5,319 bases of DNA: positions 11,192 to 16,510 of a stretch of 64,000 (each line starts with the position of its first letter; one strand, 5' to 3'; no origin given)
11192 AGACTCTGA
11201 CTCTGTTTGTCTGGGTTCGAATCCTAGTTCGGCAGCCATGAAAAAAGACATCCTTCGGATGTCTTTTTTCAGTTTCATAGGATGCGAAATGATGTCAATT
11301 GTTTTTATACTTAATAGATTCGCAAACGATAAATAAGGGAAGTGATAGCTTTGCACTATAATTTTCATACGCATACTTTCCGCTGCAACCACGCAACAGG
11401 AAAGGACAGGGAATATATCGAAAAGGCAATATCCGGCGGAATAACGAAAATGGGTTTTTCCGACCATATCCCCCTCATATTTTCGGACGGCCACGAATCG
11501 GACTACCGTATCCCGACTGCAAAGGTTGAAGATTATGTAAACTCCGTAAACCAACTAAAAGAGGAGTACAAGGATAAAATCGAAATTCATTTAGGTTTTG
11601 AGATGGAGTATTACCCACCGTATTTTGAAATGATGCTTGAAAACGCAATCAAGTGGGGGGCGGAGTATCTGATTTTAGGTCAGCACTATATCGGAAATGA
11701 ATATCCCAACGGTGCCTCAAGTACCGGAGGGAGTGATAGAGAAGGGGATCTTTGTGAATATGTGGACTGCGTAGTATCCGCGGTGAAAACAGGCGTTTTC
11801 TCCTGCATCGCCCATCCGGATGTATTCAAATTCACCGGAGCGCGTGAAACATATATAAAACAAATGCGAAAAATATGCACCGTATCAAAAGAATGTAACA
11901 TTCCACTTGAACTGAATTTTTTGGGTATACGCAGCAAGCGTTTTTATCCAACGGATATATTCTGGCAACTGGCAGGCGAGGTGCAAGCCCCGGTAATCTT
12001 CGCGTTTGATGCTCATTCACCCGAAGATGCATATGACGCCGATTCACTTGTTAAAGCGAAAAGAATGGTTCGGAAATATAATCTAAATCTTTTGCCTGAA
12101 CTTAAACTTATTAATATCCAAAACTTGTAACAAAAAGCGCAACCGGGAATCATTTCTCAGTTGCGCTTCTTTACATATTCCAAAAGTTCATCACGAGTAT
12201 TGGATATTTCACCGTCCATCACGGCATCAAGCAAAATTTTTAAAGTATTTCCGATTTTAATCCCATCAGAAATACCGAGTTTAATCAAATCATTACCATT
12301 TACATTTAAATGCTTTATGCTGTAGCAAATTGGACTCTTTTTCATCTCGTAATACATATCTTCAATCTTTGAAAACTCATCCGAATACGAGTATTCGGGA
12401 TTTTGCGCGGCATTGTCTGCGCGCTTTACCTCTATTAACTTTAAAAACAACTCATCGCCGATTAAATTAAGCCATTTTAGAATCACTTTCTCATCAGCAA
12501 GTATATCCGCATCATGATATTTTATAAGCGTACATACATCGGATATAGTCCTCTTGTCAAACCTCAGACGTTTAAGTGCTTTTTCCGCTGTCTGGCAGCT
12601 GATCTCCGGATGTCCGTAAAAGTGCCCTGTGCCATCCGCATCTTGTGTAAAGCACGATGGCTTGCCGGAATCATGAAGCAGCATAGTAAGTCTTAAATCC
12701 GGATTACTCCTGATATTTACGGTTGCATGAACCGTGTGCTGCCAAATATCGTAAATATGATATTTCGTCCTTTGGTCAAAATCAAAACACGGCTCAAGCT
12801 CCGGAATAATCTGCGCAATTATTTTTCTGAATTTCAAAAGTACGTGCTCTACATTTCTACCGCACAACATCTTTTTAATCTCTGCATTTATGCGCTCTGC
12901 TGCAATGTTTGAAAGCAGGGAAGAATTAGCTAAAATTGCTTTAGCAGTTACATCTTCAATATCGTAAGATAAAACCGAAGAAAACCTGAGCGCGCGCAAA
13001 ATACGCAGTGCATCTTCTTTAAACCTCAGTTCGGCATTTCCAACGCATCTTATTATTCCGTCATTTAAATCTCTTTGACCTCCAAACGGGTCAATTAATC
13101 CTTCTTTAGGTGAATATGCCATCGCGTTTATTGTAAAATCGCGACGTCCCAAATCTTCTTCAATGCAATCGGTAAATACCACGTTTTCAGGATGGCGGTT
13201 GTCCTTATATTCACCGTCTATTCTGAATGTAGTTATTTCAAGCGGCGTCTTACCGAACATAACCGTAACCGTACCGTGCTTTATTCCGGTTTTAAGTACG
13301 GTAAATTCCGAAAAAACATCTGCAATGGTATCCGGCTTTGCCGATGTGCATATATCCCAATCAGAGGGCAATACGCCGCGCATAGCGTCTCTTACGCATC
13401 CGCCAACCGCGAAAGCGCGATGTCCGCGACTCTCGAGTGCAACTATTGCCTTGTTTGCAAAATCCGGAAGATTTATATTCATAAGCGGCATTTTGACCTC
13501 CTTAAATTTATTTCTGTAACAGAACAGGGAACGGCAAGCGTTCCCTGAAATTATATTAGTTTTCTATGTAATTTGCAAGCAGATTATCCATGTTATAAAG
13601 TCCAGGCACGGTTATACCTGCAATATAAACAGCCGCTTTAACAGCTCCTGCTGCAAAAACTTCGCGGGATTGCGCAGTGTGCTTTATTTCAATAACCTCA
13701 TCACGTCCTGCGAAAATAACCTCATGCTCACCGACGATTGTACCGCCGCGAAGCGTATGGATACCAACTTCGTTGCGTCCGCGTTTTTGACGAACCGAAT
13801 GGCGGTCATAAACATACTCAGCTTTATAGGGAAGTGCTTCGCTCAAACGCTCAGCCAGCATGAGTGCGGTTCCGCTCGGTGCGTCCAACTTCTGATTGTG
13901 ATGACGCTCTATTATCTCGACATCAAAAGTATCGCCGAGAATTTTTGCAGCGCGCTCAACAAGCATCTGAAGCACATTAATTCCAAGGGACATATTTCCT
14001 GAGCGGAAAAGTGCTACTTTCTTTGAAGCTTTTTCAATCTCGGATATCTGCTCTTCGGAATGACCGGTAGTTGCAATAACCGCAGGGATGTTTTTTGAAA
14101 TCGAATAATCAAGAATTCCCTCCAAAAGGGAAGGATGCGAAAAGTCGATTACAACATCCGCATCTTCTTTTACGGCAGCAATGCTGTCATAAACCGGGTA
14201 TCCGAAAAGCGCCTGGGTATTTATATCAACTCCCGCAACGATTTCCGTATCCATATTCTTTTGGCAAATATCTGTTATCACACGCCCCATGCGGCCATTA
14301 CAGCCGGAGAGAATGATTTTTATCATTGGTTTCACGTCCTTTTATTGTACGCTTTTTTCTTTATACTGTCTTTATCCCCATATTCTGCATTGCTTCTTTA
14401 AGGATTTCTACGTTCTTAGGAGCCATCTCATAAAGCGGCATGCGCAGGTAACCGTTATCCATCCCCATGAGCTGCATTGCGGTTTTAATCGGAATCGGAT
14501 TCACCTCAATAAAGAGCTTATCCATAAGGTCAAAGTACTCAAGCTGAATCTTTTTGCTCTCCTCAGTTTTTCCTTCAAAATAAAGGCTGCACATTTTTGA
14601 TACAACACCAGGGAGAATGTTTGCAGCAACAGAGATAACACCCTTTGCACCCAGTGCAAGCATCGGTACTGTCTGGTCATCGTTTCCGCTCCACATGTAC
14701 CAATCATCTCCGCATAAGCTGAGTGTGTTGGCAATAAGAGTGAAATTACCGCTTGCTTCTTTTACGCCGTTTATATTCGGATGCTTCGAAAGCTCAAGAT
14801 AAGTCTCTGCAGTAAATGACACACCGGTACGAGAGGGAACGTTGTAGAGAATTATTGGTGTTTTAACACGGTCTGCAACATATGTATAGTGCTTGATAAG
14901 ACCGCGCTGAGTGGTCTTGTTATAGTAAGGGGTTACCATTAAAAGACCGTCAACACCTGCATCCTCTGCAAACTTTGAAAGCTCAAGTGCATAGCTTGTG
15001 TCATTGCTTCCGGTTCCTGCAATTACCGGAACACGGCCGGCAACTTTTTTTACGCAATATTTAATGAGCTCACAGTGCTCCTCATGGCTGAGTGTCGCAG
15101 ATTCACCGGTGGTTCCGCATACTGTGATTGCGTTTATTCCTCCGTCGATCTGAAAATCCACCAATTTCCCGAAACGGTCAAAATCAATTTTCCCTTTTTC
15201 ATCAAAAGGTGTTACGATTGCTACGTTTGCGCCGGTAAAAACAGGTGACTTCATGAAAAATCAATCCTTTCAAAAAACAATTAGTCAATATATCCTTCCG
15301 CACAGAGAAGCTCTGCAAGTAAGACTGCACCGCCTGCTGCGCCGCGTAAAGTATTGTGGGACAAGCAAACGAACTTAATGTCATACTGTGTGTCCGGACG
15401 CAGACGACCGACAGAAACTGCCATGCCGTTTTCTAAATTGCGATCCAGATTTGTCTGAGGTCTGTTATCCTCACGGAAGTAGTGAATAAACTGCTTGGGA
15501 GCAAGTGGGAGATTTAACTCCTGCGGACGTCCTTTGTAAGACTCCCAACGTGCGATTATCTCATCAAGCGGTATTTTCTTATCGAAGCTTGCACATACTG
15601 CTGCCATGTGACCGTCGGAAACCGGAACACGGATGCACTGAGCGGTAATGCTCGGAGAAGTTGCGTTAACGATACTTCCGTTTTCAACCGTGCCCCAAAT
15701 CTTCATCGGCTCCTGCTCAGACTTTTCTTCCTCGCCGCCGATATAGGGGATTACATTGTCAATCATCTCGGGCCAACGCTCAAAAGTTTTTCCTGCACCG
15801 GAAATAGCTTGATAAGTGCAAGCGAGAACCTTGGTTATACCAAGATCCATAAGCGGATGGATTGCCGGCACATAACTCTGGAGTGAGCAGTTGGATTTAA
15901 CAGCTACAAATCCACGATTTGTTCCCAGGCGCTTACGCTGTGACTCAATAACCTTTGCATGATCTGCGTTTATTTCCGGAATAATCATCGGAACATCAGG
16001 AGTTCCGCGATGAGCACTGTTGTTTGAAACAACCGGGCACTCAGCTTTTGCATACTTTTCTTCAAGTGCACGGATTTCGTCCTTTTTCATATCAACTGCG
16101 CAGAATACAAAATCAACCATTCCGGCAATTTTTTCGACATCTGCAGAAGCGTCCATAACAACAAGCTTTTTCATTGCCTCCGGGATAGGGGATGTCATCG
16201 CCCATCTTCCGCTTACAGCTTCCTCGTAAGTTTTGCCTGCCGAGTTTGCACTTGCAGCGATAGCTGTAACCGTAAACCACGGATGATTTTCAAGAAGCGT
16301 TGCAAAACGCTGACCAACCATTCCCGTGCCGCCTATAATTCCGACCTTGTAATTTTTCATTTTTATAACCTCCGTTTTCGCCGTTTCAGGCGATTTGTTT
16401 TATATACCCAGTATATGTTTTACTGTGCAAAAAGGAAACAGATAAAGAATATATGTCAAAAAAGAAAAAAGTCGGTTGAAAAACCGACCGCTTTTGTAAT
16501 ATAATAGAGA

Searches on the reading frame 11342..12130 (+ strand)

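Call 26: search_protein_families(library=pfam, proteins=[window:11342-12130:+], max_evalue=0.00001)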
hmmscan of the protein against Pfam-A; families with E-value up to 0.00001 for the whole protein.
window:11342-12130:+ (262 aa): 1 family
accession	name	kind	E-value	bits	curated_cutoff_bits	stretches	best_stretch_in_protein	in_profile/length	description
PF02811.25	PHP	-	6.7e-13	49.7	26.4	1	8-192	2-162/164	PHP domain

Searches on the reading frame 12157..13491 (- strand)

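Call 26: search_protein_families(library=pfam, proteins=[window:12157-13491:-], max_evalue=0.00001)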
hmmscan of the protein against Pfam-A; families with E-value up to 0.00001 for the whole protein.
window:12157-13491:- (444 aa): 3 families
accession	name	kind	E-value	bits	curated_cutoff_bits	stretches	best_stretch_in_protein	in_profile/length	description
PF01743.26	PolyA_pol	-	3.7e-36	124.7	23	1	27-148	2-126/126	Poly A polymerase head domain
PF13735.12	tRNA_NucTran2_2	-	5.4e-12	46.4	27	1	300-440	22-149/149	tRNA nucleotidyltransferase domain 2 putative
PF12627.12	PolyA_pol_RNAbd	-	9.1e-10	38.6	22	1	176-234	2-62/64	Probable RNA and SrmB- binding site of polymerase A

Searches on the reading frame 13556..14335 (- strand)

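Call 26: search_protein_families(library=pfam, proteins=[window:13556-14335:-], max_evalue=0.00001)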
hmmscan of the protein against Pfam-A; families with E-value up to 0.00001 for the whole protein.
window:13556-14335:- (259 aa): 2 families
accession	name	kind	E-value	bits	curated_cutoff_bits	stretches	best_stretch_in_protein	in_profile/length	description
PF05173.19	DapB_C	-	2.9e-45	153.7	27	1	118-253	1-121/121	Dihydrodipicolinate reductase, C-terminus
PF01113.26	DapB_N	-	4.1e-28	98.4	25.6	1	5-115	1-124/124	Dihydrodipicolinate reductase, N-terminus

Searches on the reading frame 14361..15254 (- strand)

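Call 27: search_protein_families(library=pfam, proteins=[window:14361-15254:-], max_evalue=0.00001)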
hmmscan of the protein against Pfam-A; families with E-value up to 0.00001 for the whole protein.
window:14361-15254:- (297 aa): 1 family
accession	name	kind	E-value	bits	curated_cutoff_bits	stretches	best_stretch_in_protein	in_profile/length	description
PF00701.28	DHDPS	-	2.3e-96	322.4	22.1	1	6-290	2-287/289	Dihydrodipicolinate synthetase family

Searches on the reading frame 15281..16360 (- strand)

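Call 27: search_protein_families(library=pfam, proteins=[window:15281-16360:-], max_evalue=0.00001)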
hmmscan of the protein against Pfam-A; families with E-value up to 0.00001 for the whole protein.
window:15281-16360:- (359 aa): 2 families
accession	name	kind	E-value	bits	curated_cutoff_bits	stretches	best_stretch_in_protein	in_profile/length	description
PF02774.23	Semialdhyde_dhC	-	1.4e-31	110.5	26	1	168-338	2-183/184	Semialdehyde dehydrogenase, dimerisation domain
PF01118.30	Semialdhyde_dh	-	7.5e-28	97.8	26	1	5-136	1-119/121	Semialdehyde dehydrogenase, NAD binding domain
